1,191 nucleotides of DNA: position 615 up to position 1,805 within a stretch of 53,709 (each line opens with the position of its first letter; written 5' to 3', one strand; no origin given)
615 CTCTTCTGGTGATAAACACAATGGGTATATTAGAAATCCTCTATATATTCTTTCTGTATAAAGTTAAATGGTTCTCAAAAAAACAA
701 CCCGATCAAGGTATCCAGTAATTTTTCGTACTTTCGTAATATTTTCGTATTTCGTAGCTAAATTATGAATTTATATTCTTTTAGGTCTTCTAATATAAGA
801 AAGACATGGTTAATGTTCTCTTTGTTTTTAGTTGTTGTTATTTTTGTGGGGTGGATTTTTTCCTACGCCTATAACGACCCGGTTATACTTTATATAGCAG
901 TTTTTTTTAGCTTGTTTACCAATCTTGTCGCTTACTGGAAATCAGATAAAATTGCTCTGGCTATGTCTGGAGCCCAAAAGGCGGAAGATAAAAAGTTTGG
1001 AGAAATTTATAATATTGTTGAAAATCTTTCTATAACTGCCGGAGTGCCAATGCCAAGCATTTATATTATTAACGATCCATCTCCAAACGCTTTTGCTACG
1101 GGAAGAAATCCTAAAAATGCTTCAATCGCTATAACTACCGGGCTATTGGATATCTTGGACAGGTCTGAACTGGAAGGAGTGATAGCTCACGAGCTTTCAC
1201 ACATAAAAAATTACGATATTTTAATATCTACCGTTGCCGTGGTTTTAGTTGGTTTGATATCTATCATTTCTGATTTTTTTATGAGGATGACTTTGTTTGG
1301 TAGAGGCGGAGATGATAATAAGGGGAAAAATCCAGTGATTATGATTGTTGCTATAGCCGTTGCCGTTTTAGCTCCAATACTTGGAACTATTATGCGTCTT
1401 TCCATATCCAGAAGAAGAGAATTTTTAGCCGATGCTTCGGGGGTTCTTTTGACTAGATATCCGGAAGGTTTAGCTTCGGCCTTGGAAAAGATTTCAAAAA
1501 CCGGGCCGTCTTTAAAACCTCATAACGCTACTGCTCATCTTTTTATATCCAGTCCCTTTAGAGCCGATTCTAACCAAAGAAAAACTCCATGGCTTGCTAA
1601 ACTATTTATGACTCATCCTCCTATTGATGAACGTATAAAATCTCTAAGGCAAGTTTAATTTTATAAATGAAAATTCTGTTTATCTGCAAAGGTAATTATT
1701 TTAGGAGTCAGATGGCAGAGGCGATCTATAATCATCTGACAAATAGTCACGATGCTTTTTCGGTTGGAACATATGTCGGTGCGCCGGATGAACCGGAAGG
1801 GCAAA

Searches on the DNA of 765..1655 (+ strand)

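Call 76: search_rna_families(source=L174, start=1, end=9400, threshold=gathering)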
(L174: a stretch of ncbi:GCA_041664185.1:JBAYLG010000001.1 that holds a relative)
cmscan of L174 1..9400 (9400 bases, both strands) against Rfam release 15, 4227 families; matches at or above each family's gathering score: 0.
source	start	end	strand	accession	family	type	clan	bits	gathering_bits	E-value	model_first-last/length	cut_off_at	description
